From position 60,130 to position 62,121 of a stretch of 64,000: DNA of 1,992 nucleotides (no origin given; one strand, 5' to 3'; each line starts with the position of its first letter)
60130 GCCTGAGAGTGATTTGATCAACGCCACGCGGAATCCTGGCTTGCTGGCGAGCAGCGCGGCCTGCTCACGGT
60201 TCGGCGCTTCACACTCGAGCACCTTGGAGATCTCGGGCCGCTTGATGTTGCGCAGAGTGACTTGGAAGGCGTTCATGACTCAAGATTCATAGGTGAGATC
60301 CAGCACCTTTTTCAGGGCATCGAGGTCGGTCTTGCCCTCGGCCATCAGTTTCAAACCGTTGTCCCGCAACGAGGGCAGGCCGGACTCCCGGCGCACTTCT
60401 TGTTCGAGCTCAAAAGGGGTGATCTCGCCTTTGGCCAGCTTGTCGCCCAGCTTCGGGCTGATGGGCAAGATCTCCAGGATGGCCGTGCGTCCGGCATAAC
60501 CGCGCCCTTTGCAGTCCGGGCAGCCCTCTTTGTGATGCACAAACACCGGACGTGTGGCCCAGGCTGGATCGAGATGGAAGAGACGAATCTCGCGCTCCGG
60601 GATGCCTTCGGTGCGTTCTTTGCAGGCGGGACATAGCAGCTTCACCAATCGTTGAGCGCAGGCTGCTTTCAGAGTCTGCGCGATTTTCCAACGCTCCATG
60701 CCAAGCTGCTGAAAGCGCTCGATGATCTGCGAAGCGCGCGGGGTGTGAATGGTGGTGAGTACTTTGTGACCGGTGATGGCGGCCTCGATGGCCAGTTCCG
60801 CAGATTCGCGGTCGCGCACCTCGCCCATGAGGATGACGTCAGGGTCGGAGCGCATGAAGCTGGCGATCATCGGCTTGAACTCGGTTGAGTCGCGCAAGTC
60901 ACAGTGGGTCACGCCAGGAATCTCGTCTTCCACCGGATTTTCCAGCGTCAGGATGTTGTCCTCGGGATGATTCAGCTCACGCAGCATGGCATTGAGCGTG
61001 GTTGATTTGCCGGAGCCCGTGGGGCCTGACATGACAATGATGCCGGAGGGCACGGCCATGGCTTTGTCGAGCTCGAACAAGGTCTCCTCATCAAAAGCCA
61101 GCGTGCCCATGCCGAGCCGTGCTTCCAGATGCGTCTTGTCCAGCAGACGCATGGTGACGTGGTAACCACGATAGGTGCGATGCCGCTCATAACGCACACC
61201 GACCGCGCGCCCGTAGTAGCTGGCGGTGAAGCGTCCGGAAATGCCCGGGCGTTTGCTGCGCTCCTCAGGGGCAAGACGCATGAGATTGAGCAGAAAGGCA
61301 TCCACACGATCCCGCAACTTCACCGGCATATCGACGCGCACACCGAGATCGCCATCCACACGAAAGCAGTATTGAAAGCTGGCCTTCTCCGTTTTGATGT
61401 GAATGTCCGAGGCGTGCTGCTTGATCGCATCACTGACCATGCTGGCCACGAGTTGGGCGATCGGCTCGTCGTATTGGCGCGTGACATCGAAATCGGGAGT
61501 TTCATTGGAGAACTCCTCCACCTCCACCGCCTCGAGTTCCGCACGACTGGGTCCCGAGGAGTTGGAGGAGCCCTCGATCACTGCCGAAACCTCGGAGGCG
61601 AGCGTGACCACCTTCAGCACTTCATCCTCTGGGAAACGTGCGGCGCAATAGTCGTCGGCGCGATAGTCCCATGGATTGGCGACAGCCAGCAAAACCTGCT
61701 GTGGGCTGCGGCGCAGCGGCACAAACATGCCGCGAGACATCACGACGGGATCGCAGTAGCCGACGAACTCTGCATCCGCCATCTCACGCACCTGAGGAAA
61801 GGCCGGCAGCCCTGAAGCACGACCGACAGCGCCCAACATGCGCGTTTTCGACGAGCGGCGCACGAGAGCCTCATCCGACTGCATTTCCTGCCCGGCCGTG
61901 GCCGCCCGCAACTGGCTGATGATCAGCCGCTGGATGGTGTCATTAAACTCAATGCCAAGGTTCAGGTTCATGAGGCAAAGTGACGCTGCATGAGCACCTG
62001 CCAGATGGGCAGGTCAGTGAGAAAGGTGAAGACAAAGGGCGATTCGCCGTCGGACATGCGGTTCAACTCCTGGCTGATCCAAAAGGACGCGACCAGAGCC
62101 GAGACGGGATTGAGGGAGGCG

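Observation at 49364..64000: Convergent two-operon T2SS/T4P hybrid locus with PilT, an embedded ABC transporter and several exported ORFans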

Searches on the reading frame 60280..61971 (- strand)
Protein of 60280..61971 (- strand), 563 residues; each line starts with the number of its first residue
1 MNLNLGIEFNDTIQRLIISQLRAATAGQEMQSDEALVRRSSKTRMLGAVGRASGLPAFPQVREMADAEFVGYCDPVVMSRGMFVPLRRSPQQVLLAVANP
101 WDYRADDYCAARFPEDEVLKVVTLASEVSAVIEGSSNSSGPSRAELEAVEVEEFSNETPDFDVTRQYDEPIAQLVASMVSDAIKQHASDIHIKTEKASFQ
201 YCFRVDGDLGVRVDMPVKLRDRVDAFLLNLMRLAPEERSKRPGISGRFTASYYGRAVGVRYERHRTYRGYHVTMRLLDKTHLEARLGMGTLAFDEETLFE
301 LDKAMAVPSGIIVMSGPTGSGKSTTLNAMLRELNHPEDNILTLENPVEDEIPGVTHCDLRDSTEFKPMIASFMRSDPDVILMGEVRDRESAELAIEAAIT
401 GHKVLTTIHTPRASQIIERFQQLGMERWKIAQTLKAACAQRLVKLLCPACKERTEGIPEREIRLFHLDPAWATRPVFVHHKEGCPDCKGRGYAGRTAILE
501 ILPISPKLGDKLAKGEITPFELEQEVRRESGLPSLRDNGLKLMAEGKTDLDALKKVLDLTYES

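Call 5: search_protein_families(library=pfam, max_evalue=0.1, proteins=[window:60280-61971:-])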
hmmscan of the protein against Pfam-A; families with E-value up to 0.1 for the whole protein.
window:60280-61971:- (563 aa): 17 families
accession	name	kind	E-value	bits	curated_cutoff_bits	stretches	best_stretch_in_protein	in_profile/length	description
PF00437.27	T2SSE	-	6.2e-84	282.2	24.9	1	167-551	4-366/370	Type II/IV secretion system protein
PF05157.20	MshEN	-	1.5e-05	25.3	23.1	1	54-133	2-81/90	MshEN domain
PF00005.33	ABC_tran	-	7.4e-05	23.8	25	1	310-360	12-52/137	ABC transporter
PF13401.12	AAA_22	-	0.0012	19.6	27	1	310-348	6-33/130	AAA domain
PF13476.12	AAA_23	-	0.0015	19.6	27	1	293-329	10-39/201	AAA domain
PF13555.12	AAA_29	-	0.0016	18.6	27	1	305-330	18-43/61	P-loop containing region of AAA domain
PF13191.12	AAA_16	-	0.0081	17.1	32.6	1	309-344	24-57/167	AAA ATPase domain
PF06414.18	Zeta_toxin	-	0.0081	16.1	22.3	1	311-344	18-50/199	Zeta toxin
PF13173.12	AAA_14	-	0.013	16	27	1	310-400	3-86/129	AAA domain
PF25199.1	nSTAND_NTPase5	-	0.015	15.6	34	1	297-346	28-79/145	Novel STAND NTPase 5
PF01580.24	FtsK_SpoIIIE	-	0.028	14.3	24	1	306-330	39-60/221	FtsK/SpoIIIE family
PF03193.22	RsgA_GTPase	-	0.032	14.5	30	1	300-334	99-131/174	RsgA GTPase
PF03215.21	Rad17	-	0.037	14.4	23.8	1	306-382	39-115/186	Rad17 P-loop domain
PF13671.12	AAA_33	-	0.049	14.4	27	0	312-338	2-25/143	AAA domain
PF02492.25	cobW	-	0.055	13.5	20.7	1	311-338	2-28/180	CobW/HypB/UreG, nucleotide-binding domain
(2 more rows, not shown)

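Call 7: search_protein_families(library=ncbifam, max_evalue=0.01, proteins=[window:60280-61971:-])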
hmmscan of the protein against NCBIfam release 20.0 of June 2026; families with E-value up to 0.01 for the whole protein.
window:60280-61971:- (563 aa): 21 families
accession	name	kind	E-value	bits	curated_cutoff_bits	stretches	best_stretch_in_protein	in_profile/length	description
TIGR02538.1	type_IV_pilB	equivalog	2e-89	300.7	675.65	1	53-556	54-561/564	type IV-A pilus assembly ATPase PilB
TIGR02533.1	type_II_gspE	equivalog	2e-88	297.2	630.25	1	82-554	13-483/486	type II secretion system ATPase GspE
NF007755.0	PRK10436.1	equivalog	1.1e-78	265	617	1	156-559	70-461/465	type II secretion system protein GspE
NF053534.1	T4PilAsmATPsTfpB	equivalog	3.5e-69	233.7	850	1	129-556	163-581/584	type IV pilus assembly ATPase TfpB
NF041000.1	ATPase_ComGA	equivalog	1.8e-47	161.6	300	1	177-444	2-266/267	competence type IV pilus ATPase ComGA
TIGR01420.1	pilT_fam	subfamily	1.8e-37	129.4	319.1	1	177-444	4-269/343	PilT/PilU family type 4a pilus ATPase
TIGR02524.1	dot_icm_DotB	equivalog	1.5e-17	63.8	463.3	1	303-442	128-278/358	Dot/Icm type IV secretion system ATPase DotB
TIGR02525.1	plasmid_TraJ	equivalog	3.3e-16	59.2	368.3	1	301-422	141-271/372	plasmid transfer ATPase TraJ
NF058587.1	archaellum_moto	equivalog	4.7e-15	55.3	550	1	312-421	278-394/527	archaellum flagellar ATPase motor FlaI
TIGR02782.1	TrbB_P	equivalog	7.6e-14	51.7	304.55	1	312-429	139-261/303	P-type conjugative transfer ATPase TrbB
TIGR02788.1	VirB11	equivalog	2.5e-13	49.8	249.95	1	311-443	146-284/308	P-type DNA transfer ATPase VirB11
NF010407.0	PRK13833.1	subfamily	4e-13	49.5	499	1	312-427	147-266/323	conjugal transfer protein TrbB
NF053672.1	bindosome_BasE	exception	2.8e-09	36.2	1000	1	313-423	274-391/512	bindosome assembly system ATPase subunit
NF010469.0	PRK13894.1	subfamily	9.6e-09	35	508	1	308-423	149-267/320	conjugal transfer ATPase TrbB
TIGR03819.1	heli_sec_ATPase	hypoth_equivalog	1.3e-08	34.5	373.15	1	292-426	162-303/340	TadA family conjugal transfer-associated ATPase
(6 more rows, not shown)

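Call 10: find_encoding_contigs(protein=window:60280-61971:-, flank=10000, max_places=6)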
Protein window:60280-61971:- (563 aa): 2 contigs read that carry it; 1 place shown.
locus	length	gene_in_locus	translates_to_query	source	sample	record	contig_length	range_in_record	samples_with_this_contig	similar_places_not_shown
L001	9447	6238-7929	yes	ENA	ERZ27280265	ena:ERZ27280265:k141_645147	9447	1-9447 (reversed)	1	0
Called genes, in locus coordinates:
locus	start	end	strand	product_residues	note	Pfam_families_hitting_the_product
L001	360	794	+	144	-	-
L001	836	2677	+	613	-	-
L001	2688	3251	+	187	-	-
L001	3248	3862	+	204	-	-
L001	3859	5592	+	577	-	PF03958:Secretin_N (weak), PF00263:Secretin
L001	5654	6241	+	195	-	-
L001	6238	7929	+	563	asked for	PF05157:MshEN (faint), PF00437:T2SSE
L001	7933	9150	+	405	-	PF00482:T2SSF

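Call 12: search_protein_families(library=ncbifam, max_evalue=0.1, proteins=[L001:360-794:+, L001:836-2677:+, L001:2688-3251:+, L001:3248-3862:+, L001:3859-5592:+])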
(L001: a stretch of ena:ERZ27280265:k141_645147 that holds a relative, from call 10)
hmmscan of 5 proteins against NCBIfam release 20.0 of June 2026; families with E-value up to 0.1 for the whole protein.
L001:360-794:+ (144 aa): 4 families
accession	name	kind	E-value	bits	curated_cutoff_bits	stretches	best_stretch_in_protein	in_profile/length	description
TIGR01710.1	typeII_sec_gspG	equivalog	0.0037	17.3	88.85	1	21-69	2-50/134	type II secretion system major pseudopilin GspG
TIGR02532.1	IV_pilin_GFxxxE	domain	0.0063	16.3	16.3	1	19-41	1-23/24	prepilin-type N-terminal cleavage/methylation domain-containing protein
TIGR01708.2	typeII_sec_gspH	equivalog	0.019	15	80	1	20-80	2-62/169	type II secretion system minor pseudopilin GspH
NF007800.0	PRK10506.1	equivalog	0.032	14.1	158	1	18-77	7-66/163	prepilin peptidase-dependent protein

L001:836-2677:+ (613 aa): 0 families

L001:2688-3251:+ (187 aa): 2 families
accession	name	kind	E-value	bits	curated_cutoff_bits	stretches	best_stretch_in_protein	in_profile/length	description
NF040576.1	T2SS_GspM_XpsM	equivalog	9e-05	22.2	60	0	121-161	114-154/180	type II secretion system protein GspM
NF052248.1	SorU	equivalog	0.077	13.3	100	0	117-138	34-55/72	SorU family sulfite dehydrogenase c-type cytochrome subunit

L001:3248-3862:+ (204 aa): 0 families

L001:3859-5592:+ (577 aa): 9 families
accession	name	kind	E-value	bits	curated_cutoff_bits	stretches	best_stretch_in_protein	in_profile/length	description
TIGR02517.1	type_II_gspD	equivalog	1.2e-38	133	351.35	1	160-504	268-591/600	type II secretion system secretin GspD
TIGR02516.1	type_III_yscC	equivalog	1.2e-37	129.6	238.45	3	392-502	346-460/463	type III secretion system outer membrane ring subunit SctC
TIGR02515.1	IV_pilus_PilQ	subfamily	2.1e-36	125.8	284.35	1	131-502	73-426/428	type IV pilus secretin PilQ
TIGR02519.1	pilus_MshL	equivalog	8.3e-31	107.1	250.2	1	204-502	5-289/290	pilus (MSHA type) biogenesis protein MshL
NF011873.0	PRK15346.1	equivalog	1.6e-23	83.1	524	2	394-503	384-494/499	EscC/YscC/HrcC family type III secretion system outer membrane ring protein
NF010083.0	PRK13568.1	equivalog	4.9e-20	71.7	554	2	391-502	306-416/419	DNA uptake porin HofQ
NF007851.2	PRK10560.1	exception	2.2e-19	69.6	598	2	371-504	280-410/412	DNA uptake porin HofQ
NF042912.1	Amuc_1098_fam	equivalog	1.6e-18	66.1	750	3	435-507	728-800/805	Amuc_1098 family type IV pilus outer membrane protein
TIGR02520.1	pilus_B_mal_scr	equivalog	2.9e-09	36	287.65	1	174-257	213-297/513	PilN family type IVB pilus formation outer membrane protein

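Call 13: search_protein_families(library=pfam, max_evalue=0.1, proteins=[L001:360-794:+, L001:836-2677:+, L001:2688-3251:+, L001:3248-3862:+, L001:3859-5592:+])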
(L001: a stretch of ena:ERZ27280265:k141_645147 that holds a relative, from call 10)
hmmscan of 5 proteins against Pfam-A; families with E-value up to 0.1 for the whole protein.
L001:360-794:+ (144 aa): 0 families

L001:836-2677:+ (613 aa): 0 families

L001:2688-3251:+ (187 aa): 1 family
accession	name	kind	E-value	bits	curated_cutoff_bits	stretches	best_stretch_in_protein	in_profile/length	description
PF06783.16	UPF0239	-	0.051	14.3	25.4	1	7-57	19-71/88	Uncharacterised protein family (UPF0239)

L001:3248-3862:+ (204 aa): 0 families

L001:3859-5592:+ (577 aa): 3 families
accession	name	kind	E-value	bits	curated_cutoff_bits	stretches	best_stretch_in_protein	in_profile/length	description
PF00263.26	Secretin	-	1.7e-32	112.8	27.5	1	321-503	1-168/169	Bacterial type II and III secretion system protein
PF03958.22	Secretin_N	-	8.3e-08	32.8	28.2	1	180-234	9-69/69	Bacterial type II/III secretion system short domain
PF16344.10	FecR_C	-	0.0023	18.4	24.4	1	63-118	4-59/70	FecR, C-terminal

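Call 20: search_solved_structures(query=window:60280-61971:-, max_evalue=1e-20)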
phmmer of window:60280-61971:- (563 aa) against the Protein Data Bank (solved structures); distinct sequences matched with E-value up to 1e-20: 16.
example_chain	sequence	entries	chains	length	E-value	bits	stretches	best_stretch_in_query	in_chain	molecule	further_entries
3jc8_Ba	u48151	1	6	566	1.2e-75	258.2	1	18-552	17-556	Type IV-A pilus assembly ATPase PilB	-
1p9r_A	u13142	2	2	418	2.6e-70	240.7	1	164-553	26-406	General secretion pathway protein E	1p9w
4ksr_A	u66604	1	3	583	3.3e-70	240.3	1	165-556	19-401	Type II secretion system protein E, Hemolysin-coregulated protein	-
4kss_A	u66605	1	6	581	3.3e-70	240.3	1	165-556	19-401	Type II secretion system protein E, hemolysin-coregulated protein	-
6olj_C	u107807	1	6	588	5.7e-67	229.6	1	48-555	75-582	Type IV pilus biogenesis ATPase PilB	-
5tsg_B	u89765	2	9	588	1.2e-66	228.6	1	48-555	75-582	Type IV pilus biogenesis ATPase PilB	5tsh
5zfr_A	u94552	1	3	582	9.4e-66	225.6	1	45-555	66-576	Type IV pilus biogenesis ATPase PilB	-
4pht_A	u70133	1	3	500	1.4e-65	225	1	160-556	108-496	General secretory pathway protein E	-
6f8l_G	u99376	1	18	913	3.9e-55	190.6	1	143-552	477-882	Type IV pilus assembly protein PilF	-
5oiu_A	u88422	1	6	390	1.2e-54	188.9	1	167-552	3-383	Type IV pilus assembly protein PilF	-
6ejf_A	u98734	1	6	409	4.4e-54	187.1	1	174-552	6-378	Type IV pilus assembly protein PilF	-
5it5_F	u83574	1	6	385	4.9e-54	186.9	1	174-552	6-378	ATP binding motif-containing protein PilF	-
8dze_A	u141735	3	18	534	2e-28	102.4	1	170-516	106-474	BfpD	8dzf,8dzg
3jvu_A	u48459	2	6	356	1.1e-27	99.9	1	178-445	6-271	Twitching mobility protein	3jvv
5zfq_A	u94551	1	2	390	4e-22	81.6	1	290-421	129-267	Twitching motility pilus retraction protein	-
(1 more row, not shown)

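Call 31: find_homologous_proteins(query=L001:836-2677:+)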
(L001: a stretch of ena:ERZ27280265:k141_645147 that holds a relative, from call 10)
Query L001:836-2677:+ (613 aa): 107 proteins with E <= 0.001 among 8000 candidates.
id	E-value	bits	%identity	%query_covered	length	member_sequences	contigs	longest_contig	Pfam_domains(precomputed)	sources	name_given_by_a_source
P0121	0.0e+0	1369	99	100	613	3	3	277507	-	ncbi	-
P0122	0.0e+0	1259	90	100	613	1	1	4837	-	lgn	-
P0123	0.0e+0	1252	89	100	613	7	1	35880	-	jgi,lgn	jgi:hypothetical protein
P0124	0.0e+0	1229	88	100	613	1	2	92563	-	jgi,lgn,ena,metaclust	metaclust:\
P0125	0.0e+0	1229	89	100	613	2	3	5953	-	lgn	-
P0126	0.0e+0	1182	84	100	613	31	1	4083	-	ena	-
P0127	0.0e+0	1180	84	100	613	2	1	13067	-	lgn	-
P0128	0.0e+0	1179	85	100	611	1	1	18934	-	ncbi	-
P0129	0.0e+0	1170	83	100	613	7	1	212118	-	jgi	jgi:hypothetical protein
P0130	0.0e+0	1161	84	100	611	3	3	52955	-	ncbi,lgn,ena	-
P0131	0.0e+0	1126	82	100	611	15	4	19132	-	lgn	-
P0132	0.0e+0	1114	79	100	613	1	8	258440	-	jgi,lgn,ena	-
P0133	0.0e+0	1107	79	100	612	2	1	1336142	-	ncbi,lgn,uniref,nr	ncbi:hypothetical protein [Prosthecobacter dejongeii]|uniref:Uncharacterized protein n=1 Tax=Prosthe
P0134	0.0e+0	1105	79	100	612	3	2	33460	-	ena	-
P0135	0.0e+0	1103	79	100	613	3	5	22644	-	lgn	-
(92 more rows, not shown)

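Call 42: predict_structure(alignment_id=A3)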
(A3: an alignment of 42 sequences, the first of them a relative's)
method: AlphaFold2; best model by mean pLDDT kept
length: 613 residues; sequences in the alignment: 42
mean_pLDDT: 83.8   pTM: 0.61
mean pLDDT of the five models: 83.8, 82.4, 82.0, 80.2, 73.4
residues with pLDDT >= 90: 253; 70-90: 265; 50-70: 81; < 50: 14
segments of 3 or more residues with pLDDT < 50: 123-131
pLDDT, mean of each block of 10 residues (from residue 1): 58 68 62 83 94 89 92 87 89 90 93 89 43 52 75 83 88 88 87 86 92 95 88 95 93 89 91 91 92 93 93 93 91 93 87 90 90 65 63 78 87 76 57 76 83 77 84 88 89 64 84 92 87 91 88 90 91 86 91 93 84 56
secondary structure, 60 per line:
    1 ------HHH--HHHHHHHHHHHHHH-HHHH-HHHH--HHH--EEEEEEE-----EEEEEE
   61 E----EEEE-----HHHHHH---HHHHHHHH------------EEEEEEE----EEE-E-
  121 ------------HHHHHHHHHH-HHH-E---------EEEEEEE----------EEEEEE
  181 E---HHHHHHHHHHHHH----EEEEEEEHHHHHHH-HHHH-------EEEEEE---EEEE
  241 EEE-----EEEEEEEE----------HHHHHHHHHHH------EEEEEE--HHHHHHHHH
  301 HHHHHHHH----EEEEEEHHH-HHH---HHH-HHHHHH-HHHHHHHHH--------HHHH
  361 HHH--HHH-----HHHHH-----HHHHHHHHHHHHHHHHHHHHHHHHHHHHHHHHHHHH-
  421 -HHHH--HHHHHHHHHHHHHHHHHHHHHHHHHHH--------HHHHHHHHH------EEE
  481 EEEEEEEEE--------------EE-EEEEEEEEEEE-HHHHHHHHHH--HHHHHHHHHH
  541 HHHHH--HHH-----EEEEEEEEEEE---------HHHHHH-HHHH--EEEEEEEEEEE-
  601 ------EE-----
elements in order: H12-25 H27-30 H32-35 E43-49 E55-61 E66-69 H75-80 H84-91 E104-110 E115-117 H133-142 E158-164 E175-181 H185-197 E202-208 H209-215 H217-220 E228-233 E237-243 E249-256 H267-277 E284-289 H292-308 E313-318 H333-338 H340-348 H357-363 H374-378 H384-419 H422-425 H428-454 H463-471 E478-489 E507-517 H519-528 H531-545 E556-566 H576-581 H583-586 E589-599

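Call 45: fold_search(model_id=the predicted structure, library=pdb)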
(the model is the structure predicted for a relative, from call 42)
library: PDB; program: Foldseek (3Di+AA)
matches with E <= 10: 1314; with E <= 0.001: 49
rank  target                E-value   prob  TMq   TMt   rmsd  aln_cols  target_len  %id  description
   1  3hrg                  1.1e-08  1.00  0.28  0.57   7.1       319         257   10  Crystal structure of Bacteroides thetaiotaomicron BT_3980, protein with actin-like ATPase fold and unknown function (NP_ (released 2009-06-23)
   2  5eox_B                1.4e-08  1.00  0.24  0.36  11.6       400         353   15  Pseudomonas aeruginosa PilM bound to ADP (released 2016-04-27)
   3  5eoy_A                1.5e-08  1.00  0.25  0.37  10.6       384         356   14  Pseudomonas aeruginosa SeMet-PilM bound to ADP (released 2016-04-27)
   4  5eoy_B                2.6e-08  1.00  0.24  0.36  11.0       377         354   14  Pseudomonas aeruginosa SeMet-PilM bound to ADP (released 2016-04-27)
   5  5eou_B                2.9e-08  1.00  0.26  0.38  10.4       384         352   14  Pseudomonas aeruginosa PilM:PilN1-12 bound to ATP (released 2016-04-27)
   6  5eox_A                4.5e-08  1.00  0.22  0.33  12.3       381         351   14  Pseudomonas aeruginosa PilM bound to ADP (released 2016-04-27)
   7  5eq6_A                6.6e-08  1.00  0.25  0.38  10.6       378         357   14  Pseudomonas aeruginosa PilM bound to AMP-PNP (released 2016-04-27)
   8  5eou_A                8.2e-08  1.00  0.23  0.37  10.9       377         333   14  Pseudomonas aeruginosa PilM:PilN1-12 bound to ATP (released 2016-04-27)
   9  3jc8_Ma               1.2e-07  1.00  0.28  0.43  11.0       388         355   11  Architectural model of the type IVa pilus machine in a piliated state (released 2016-03-16)
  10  1e4f                  1.4e-07  1.00  0.26  0.39  11.2       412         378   12  FtsA (apo form) from Thermotoga maritima (released 2000-10-18)
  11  1e4g                  5.3e-07  1.00  0.26  0.38  11.4       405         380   11  FtsA (ATP-bound form) from Thermotoga maritima (released 2000-10-18)
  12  5eq6_B                5.9e-07  1.00  0.25  0.37  10.9       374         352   12  Pseudomonas aeruginosa PilM bound to AMP-PNP (released 2016-04-27)
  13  4a2a_A                5.9e-07  1.00  0.25  0.36  11.6       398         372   10  Thermotoga maritima FtsA:FtsZ(336-351) (released 2012-04-25)
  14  4a2a_B                8.7e-07  1.00  0.25  0.36  11.8       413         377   12  Thermotoga maritima FtsA:FtsZ(336-351) (released 2012-04-25)
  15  2ych_A                2.6e-06  1.00  0.28  0.45   9.7       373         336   13  PilM-PilN type IV pilus biogenesis complex (released 2011-05-11)
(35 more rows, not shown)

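Call 52: search_solved_structures(query=A4, max_evalue=10)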
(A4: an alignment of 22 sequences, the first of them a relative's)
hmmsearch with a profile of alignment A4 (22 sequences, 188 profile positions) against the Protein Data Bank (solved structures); distinct sequences matched with E-value up to 10: 7.
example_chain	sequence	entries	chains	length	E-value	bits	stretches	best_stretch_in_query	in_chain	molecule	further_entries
9sfw_B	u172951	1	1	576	0.027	17.5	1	5-117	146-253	Peroxisomal targeting signal receptor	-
5u96_A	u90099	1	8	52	0.58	13.1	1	32-81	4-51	Putative integrase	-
5uae_A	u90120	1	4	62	0.7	12.9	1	32-81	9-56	Putative integrase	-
24yw_L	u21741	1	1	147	1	12.3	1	107-145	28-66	Large ribosomal subunit protein uL15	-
7b7o_A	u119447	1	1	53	1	12.3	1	11-57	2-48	Sec-independent protein translocase protein TATA, chloroplastic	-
7wq3_R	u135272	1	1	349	7.1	9.6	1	7-50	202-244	Galanin receptor type 1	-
7xjj_E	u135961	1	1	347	7.5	9.5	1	7-50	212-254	Galanin receptor type 1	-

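Call 53: search_solved_structures(query=A5, max_evalue=10)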
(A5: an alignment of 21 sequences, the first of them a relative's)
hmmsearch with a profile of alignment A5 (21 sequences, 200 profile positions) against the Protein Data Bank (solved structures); distinct sequences matched with E-value up to 10: 8.
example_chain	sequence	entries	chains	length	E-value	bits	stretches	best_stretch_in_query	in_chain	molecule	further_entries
3w1b_A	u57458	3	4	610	0.13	15.3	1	97-172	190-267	DNA ligase 4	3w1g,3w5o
6bkf_A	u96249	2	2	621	0.14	15.2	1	97-172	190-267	DNA ligase 4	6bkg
9cq3_F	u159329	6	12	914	0.23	14.5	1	98-172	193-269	DNA ligase 4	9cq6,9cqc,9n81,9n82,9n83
7lsy_X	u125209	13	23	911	0.23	14.5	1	98-172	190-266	DNA ligase 4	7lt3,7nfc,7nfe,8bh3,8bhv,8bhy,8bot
3rh3_A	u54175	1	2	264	0.26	14.4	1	32-88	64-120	Uncharacterized DUF3829-like protein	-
6to3_AAA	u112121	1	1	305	1.3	12.1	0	48-75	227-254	Glutathione transferase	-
2fic_A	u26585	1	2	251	2.7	11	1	20-85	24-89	Myc box-dependent-interacting protein 1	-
7ung_O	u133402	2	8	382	6.1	9.9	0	31-104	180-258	RIB43A-like with coiled-coils protein 2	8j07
